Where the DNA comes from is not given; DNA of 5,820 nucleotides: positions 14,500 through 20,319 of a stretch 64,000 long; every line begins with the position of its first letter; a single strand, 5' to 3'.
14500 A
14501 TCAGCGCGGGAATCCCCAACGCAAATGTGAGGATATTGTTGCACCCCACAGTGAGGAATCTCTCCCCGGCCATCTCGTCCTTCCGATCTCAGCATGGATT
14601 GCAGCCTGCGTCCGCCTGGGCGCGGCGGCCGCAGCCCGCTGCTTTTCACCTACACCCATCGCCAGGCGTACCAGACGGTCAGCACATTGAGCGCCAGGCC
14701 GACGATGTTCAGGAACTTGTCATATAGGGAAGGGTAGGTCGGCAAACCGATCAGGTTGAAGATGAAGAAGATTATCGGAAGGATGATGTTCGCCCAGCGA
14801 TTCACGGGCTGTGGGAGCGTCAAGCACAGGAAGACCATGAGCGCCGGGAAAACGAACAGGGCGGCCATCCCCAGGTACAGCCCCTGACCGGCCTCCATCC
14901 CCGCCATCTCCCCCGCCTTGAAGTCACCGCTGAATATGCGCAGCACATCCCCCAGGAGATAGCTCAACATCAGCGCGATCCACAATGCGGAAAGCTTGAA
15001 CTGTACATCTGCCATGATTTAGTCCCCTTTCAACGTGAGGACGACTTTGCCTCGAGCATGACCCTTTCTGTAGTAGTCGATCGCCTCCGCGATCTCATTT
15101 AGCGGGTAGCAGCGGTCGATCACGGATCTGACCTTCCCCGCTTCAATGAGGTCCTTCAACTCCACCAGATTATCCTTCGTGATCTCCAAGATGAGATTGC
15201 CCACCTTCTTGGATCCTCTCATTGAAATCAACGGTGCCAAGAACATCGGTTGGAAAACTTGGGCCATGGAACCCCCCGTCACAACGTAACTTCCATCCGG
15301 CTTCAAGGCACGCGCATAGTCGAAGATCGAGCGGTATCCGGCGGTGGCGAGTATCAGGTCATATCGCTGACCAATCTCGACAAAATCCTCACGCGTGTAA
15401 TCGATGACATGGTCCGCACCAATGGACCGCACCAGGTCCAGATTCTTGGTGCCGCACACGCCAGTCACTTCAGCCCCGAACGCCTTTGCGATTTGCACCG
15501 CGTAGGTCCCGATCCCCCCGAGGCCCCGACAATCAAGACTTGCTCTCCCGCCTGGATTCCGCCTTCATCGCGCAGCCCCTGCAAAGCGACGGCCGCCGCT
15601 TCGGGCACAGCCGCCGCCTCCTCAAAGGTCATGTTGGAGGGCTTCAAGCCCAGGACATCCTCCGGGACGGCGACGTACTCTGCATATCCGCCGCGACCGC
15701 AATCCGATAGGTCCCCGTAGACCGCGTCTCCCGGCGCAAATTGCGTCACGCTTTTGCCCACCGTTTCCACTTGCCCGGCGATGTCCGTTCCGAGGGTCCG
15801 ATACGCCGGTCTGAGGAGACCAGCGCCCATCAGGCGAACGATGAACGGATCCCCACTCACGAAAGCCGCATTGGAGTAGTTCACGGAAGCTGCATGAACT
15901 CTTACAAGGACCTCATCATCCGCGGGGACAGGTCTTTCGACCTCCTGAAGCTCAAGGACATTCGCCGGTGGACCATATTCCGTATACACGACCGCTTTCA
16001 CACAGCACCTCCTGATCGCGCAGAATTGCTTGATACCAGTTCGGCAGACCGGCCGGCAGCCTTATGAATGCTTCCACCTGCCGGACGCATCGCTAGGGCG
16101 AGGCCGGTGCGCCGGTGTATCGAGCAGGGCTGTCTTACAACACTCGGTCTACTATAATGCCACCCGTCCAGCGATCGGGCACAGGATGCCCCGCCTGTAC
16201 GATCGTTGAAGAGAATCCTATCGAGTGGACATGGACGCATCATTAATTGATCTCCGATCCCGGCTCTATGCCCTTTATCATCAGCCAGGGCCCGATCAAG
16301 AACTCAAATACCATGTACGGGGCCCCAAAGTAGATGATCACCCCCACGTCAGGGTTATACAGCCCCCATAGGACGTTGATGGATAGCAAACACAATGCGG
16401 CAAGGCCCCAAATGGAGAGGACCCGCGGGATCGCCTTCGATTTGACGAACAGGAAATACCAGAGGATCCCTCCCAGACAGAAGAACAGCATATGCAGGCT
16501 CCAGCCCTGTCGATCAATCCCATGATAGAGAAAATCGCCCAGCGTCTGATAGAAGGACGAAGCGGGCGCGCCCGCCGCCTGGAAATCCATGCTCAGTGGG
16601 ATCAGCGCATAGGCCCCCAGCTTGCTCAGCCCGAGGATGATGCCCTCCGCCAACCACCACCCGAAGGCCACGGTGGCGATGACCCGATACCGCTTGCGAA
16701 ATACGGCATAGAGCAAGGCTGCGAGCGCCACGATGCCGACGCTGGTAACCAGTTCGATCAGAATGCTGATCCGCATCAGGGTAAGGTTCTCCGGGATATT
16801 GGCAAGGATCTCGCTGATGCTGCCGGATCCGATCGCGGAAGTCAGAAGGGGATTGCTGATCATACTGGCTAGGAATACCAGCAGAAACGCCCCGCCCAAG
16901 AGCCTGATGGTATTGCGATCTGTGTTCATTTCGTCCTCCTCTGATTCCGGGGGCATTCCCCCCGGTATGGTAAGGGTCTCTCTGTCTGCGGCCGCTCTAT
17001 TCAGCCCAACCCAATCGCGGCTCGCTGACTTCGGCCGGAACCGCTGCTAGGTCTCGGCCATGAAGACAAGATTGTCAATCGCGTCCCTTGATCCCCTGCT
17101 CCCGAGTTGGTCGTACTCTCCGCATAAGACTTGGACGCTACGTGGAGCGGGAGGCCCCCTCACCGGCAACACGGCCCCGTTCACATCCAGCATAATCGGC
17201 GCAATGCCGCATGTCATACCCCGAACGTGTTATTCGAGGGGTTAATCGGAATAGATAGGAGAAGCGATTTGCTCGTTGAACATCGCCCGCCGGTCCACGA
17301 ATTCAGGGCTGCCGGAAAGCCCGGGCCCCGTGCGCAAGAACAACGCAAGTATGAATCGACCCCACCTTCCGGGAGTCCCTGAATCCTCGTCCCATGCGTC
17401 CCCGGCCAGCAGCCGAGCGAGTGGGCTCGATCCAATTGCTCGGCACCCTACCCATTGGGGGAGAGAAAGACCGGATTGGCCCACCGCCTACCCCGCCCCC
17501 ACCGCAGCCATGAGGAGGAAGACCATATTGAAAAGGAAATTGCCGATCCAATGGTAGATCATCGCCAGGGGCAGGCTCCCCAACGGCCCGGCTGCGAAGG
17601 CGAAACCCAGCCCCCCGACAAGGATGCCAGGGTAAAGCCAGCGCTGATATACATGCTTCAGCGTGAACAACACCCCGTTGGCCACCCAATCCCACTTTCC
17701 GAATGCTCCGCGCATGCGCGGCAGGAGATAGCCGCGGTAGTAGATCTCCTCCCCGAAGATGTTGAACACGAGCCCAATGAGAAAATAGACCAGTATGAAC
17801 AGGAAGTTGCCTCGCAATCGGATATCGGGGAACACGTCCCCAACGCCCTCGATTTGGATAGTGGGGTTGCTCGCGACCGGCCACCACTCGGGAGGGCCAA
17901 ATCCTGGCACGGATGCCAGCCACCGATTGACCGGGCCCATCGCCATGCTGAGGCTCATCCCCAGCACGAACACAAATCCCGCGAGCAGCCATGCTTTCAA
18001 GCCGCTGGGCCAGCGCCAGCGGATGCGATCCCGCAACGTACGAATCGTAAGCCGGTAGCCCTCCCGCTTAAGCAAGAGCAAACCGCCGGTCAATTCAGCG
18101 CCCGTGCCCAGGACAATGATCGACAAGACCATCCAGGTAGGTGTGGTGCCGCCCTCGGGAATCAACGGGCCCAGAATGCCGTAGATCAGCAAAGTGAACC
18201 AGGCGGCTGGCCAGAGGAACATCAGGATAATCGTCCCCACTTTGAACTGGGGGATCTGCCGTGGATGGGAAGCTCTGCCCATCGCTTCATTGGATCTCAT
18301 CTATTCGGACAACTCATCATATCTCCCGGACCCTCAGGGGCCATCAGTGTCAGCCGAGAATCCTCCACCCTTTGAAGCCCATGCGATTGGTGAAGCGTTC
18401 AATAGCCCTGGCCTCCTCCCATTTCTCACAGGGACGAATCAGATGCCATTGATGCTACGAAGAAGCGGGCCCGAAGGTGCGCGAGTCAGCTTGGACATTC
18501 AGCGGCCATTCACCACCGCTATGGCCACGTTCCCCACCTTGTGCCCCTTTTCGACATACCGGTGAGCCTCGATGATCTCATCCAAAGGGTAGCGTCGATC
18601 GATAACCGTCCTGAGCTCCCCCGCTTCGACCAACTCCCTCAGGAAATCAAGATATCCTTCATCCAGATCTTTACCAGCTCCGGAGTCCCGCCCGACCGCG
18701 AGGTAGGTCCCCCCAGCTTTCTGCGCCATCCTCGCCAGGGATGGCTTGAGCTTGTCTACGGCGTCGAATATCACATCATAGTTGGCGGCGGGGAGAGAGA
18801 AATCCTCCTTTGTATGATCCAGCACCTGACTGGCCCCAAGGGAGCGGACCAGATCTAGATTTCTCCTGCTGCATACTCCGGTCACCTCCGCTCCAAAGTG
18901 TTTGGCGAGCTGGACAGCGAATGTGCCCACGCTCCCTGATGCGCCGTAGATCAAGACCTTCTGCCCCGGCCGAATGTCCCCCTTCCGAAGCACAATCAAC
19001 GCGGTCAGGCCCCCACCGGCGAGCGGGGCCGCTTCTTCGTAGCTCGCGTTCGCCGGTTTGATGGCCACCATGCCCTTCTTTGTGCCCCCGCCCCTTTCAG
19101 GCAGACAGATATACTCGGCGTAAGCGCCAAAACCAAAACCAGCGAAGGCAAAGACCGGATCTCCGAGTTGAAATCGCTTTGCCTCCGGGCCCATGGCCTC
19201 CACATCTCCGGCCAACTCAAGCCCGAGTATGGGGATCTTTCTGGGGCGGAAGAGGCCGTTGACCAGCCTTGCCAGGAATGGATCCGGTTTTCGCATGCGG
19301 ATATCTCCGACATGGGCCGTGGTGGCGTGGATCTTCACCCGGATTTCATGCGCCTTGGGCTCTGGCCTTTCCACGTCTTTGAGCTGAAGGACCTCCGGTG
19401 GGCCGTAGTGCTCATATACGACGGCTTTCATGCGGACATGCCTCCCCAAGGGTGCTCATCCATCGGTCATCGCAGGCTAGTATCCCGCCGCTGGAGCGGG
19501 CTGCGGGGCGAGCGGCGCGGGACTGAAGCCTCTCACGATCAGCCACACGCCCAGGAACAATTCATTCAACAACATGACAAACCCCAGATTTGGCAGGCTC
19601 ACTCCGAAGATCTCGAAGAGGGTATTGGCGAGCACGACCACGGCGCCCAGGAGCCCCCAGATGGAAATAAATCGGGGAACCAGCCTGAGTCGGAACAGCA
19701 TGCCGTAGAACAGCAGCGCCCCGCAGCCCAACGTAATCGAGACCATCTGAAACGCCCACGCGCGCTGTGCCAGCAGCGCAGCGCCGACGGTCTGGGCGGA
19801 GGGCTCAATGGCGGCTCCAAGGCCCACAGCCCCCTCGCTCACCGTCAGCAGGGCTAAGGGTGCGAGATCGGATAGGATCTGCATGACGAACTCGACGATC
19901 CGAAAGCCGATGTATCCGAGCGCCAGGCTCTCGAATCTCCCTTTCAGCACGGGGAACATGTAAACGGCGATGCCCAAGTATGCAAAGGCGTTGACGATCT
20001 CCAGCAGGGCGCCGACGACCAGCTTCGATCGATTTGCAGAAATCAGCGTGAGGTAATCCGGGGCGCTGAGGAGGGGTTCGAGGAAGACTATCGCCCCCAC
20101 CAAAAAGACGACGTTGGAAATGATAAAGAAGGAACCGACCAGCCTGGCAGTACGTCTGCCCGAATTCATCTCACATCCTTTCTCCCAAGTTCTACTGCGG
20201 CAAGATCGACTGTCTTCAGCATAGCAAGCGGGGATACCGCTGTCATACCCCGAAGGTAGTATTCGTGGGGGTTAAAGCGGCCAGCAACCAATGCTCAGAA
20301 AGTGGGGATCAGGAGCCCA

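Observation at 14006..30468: Five conserved copies of a ~36-nt intergenic motif, all co-oriented with the genes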

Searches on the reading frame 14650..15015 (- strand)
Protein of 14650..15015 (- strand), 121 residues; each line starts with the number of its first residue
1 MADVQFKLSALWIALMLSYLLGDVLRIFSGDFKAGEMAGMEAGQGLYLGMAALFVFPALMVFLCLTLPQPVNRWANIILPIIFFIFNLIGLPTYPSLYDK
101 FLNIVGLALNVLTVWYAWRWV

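Call 30: search_protein_families(library=pfam, proteins=[window:14650-15015:-], max_evalue=0.01)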
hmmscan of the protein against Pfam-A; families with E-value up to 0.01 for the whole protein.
window:14650-15015:- (121 aa): 1 family
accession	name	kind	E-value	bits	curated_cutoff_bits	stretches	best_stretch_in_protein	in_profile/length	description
PF19851.4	DUF6326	-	1.2e-06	29.3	24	1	7-120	13-130/135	Family of unknown function (DUF6326)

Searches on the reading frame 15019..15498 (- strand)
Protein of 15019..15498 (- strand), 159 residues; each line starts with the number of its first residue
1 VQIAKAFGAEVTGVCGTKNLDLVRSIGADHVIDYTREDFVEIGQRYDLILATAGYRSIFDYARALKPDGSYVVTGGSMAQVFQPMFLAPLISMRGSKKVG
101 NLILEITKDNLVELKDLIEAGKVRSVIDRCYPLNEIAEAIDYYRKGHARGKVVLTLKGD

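Call 30: search_protein_families(library=pfam, proteins=[window:15019-15498:-], max_evalue=0.01)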
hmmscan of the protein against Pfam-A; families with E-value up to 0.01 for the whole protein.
window:15019-15498:- (159 aa): 3 families
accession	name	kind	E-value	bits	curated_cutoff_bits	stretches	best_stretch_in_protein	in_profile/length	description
PF13602.12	ADH_zinc_N_2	-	8.3e-27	95.2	27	1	26-154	1-134/134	Zinc-binding dehydrogenase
PF00107.32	ADH_zinc_N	-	1.1e-13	51.7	31.8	1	1-94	7-105/129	Zinc-binding dehydrogenase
PF16912.11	Glu_dehyd_C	-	0.0062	16.5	34.9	0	18-77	70-132/211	Glucose dehydrogenase C-terminus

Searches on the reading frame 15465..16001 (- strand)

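Call 30: search_protein_families(library=pfam, proteins=[window:15465-16001:-], max_evalue=0.01)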
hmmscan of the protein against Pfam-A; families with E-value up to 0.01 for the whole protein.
window:15465-16001:- (178 aa): 2 families
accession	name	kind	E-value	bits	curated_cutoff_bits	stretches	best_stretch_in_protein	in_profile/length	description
PF08240.17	ADH_N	-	9.5e-16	58.4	23.5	1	28-118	2-100/104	Alcohol dehydrogenase GroES-like domain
PF16884.10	ADH_N_2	-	0.0092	16.3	31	0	14-41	16-43/108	N-terminal domain of oxidoreductase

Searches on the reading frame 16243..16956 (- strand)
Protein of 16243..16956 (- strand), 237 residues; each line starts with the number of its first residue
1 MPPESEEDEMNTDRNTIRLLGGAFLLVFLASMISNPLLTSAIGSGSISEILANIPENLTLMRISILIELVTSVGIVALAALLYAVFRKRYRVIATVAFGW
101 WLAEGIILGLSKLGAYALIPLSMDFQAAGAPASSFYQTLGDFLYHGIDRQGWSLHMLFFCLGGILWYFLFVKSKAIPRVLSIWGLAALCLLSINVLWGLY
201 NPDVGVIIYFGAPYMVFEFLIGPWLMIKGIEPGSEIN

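Call 7: search_protein_families(library=pfam, proteins=[window:16243-16956:-])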
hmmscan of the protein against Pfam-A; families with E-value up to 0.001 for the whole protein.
window:16243-16956:- (237 aa): 1 family
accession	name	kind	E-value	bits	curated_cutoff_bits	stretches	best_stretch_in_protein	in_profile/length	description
PF14329.11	DUF4386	-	1.9e-27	97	27.6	1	20-229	2-210/210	Domain of unknown function (DUF4386)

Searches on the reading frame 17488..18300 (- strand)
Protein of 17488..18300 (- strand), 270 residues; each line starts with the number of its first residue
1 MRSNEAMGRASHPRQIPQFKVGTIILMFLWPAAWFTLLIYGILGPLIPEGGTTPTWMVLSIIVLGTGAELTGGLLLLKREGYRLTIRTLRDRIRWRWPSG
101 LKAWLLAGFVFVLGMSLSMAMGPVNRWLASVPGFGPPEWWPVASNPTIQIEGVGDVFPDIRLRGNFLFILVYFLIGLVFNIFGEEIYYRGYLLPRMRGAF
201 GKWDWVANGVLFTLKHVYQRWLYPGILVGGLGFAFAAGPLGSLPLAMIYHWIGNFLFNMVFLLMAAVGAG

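Call 30: search_protein_families(library=pfam, proteins=[window:17488-18300:-], max_evalue=0.01)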
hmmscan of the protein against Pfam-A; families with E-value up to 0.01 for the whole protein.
window:17488-18300:- (270 aa): 1 family
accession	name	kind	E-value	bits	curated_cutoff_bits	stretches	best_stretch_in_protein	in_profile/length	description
PF02517.21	Rce1-like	-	7e-13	49.1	22.4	1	169-256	4-93/93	Type II CAAX prenyl endopeptidase Rce1-like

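Call 58: search_protein_families(library=ncbifam, proteins=[window:17488-18300:-], max_evalue=0.001)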
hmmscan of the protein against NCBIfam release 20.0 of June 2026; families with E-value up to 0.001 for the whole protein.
window:17488-18300:- (270 aa): 4 families
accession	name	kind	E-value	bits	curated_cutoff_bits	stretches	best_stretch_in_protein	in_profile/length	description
NF041647.1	ABC_perm_CPBP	equivalog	7.1e-06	25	435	1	169-257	543-630/636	ABC transporter permease subunit/CPBP intramembrane protease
NF040674.1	CPBP_fam_MrtP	equivalog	0.0002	21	250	1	161-204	237-280/354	myxosortase MrtP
NF040914.1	Mrt_core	domain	0.00038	20.5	100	0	174-258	5-102/108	myxosortase family intramembrane protease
NF040590.1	CPBP_Pyro_MrtA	exception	0.00091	19.5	200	0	149-260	81-191/194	CPBP family archaeomyxosortase MrtA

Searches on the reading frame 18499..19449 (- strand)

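Call 7: search_protein_families(library=pfam, proteins=[window:18499-19449:-])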
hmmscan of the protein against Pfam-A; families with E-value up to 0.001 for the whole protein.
window:18499-19449:- (316 aa): 3 families
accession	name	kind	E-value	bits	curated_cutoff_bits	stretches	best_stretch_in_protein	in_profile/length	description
PF13602.12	ADH_zinc_N_2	-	2.1e-18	68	27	2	267-309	91-133/134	Zinc-binding dehydrogenase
PF08240.17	ADH_N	-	5.9e-11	43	23.5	1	33-119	2-97/104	Alcohol dehydrogenase GroES-like domain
PF00107.32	ADH_zinc_N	-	3.1e-10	40.6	31.8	1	174-264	2-99/129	Zinc-binding dehydrogenase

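Call 58: search_protein_families(library=ncbifam, proteins=[window:18499-19449:-], max_evalue=0.001)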
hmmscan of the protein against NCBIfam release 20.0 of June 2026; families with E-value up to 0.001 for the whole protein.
window:18499-19449:- (316 aa): 23 families
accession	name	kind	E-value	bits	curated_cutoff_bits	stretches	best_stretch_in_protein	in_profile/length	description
TIGR02824.1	quinone_pig3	subfamily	9.6e-38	130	296.8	1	7-231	1-216/325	putative NAD(P)H quinone oxidoreductase, PIG3 family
TIGR01751.1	crot-CoA-red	equivalog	6.8e-22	77.7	378.55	1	128-219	153-248/398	crotonyl-CoA carboxylase/reductase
TIGR02817.1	adh_fam_1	subfamily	4.5e-21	75.6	284.05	1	9-215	2-204/336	zinc-binding alcohol dehydrogenase family protein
NF008024.0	PRK10754.1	subfamily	6.7e-21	74.7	348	1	9-266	4-252/327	NADPH:quinone reductase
NF010344.0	PRK13771.1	subfamily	3.6e-19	68.9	349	2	127-214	129-215/334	putative alcohol dehydrogenase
NF041172.1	AcrlCoa_red_Thmprot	equivalog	1.4e-16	60.4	500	1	149-253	148-256/334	acryloyl-CoA reductase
NF041097.1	keto_inos_dh_IolM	equivalog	2e-15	56.4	450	2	108-216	151-262/389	scyllo-inosose 3-dehydrogenase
TIGR02823.1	oxido_YhdH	subfamily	2.8e-14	52.7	297.25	1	74-256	59-245/324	acrylyl-CoA reductase family protein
NF003808.0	PRK05396.1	equivalog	6.1e-14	51.6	380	2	108-218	119-221/341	L-threonine 3-dehydrogenase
NF051456.1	acrylyl_AcuI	equivalog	6.4e-12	44.9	440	1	71-214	56-200/325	acrylyl-CoA reductase (NADPH)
NF047908.1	AldhRedAhr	equivalog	6.9e-12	44.9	470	1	132-232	137-238/335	NADPH-dependent aldehyde reductase Ahr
NF041183.1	Pks2_ls1_myc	equivalog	1.8e-11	41.6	2400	1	70-253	1461-1636/2086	sulfolipid-1 biosynthesis phthioceranic/hydroxyphthioceranic acid synthase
TIGR00692.1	tdh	equivalog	9.5e-10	38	458.35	0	108-217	117-218/340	L-threonine 3-dehydrogenase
TIGR03989.1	Rxyl_3153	subfamily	1.9e-09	37.3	440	0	16-100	9-84/370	NDMA-dependent alcohol dehydrogenase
NF006940.0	PRK09422.1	equivalog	6.3e-08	32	344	1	136-216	136-218/338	alcohol dehydrogenase AdhP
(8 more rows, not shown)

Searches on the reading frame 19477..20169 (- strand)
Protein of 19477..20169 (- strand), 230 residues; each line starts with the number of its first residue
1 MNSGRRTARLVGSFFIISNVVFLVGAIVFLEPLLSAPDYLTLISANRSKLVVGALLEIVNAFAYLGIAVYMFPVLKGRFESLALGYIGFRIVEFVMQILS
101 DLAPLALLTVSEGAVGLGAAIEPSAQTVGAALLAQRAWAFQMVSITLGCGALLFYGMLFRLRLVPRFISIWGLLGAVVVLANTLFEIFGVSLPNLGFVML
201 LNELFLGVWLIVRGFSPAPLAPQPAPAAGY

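Call 7: search_protein_families(library=pfam, proteins=[window:19477-20169:-])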
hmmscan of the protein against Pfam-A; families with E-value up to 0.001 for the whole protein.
window:19477-20169:- (230 aa): 1 family
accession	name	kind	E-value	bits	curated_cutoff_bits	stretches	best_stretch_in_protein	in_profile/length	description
PF14329.11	DUF4386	-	9.7e-33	114.3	27.6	1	11-214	2-210/210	Domain of unknown function (DUF4386)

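Call 55: find_encoding_contigs(protein=window:19477-20169:-, flank=1000, max_places=4)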
Protein window:19477-20169:- (230 aa): no gene with exactly this product is on record in the collection.

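Call 58: search_protein_families(library=ncbifam, proteins=[window:19477-20169:-], max_evalue=0.001)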
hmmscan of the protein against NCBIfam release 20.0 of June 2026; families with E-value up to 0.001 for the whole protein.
window:19477-20169:- (230 aa): 0 families
